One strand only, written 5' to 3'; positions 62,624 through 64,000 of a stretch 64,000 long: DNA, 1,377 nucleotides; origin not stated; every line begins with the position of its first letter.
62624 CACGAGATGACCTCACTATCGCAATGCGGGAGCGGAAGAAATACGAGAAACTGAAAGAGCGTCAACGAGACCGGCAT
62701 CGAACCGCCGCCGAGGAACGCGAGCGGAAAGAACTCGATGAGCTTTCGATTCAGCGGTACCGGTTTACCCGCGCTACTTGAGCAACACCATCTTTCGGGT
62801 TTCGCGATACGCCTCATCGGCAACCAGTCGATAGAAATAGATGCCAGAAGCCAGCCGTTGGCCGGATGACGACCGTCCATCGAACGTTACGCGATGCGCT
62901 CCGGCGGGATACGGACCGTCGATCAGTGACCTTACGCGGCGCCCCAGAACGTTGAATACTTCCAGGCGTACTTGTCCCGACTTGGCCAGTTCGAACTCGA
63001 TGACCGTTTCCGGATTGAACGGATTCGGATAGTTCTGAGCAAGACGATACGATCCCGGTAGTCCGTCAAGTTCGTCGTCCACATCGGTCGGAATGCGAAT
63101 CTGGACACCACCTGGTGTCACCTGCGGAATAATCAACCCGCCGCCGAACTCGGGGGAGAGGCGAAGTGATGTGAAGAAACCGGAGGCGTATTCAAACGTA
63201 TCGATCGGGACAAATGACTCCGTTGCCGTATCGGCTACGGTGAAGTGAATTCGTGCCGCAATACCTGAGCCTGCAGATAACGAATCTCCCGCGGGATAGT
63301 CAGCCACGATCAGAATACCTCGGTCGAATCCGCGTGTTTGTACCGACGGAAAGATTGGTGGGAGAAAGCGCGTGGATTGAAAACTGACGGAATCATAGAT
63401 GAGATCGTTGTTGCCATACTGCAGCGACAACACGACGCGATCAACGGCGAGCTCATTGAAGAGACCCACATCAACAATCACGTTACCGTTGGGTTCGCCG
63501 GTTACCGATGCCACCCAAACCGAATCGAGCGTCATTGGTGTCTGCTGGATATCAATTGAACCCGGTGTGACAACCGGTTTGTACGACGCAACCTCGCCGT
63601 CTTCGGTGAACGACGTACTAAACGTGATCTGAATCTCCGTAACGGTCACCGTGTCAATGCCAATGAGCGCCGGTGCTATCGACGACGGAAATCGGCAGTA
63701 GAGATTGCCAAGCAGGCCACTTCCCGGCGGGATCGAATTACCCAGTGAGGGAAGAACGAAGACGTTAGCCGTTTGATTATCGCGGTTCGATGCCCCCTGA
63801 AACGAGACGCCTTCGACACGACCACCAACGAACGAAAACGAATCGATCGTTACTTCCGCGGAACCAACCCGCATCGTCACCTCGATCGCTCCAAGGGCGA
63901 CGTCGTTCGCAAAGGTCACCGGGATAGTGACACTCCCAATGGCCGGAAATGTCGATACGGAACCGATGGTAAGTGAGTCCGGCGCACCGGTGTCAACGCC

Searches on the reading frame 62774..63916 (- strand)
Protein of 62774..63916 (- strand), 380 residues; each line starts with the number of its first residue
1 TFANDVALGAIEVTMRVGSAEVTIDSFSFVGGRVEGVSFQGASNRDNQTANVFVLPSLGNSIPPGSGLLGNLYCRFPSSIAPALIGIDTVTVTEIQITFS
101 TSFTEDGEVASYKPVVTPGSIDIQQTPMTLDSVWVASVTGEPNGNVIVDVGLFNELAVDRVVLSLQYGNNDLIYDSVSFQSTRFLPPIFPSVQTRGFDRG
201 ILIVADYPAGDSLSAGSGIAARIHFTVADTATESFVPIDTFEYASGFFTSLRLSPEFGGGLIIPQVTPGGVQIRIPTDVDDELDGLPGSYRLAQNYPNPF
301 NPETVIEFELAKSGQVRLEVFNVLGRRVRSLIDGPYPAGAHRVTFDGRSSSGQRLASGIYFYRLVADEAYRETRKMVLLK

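Call 55: search_protein_families(library=pfam, proteins=[window:62774-63916:-], max_evalue=0.0001)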
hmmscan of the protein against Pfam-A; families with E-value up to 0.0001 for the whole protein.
window:62774-63916:- (380 aa): 2 families
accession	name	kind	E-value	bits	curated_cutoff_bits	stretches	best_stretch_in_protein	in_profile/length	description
PF13860.13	FlgD_ig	-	2.5e-08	34.2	27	1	311-367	20-76/79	FlgD Ig-like domain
PF18962.6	Por_Secre_tail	-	1.2e-05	26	27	1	296-377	2-74/75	Secretion system C-terminal sorting domain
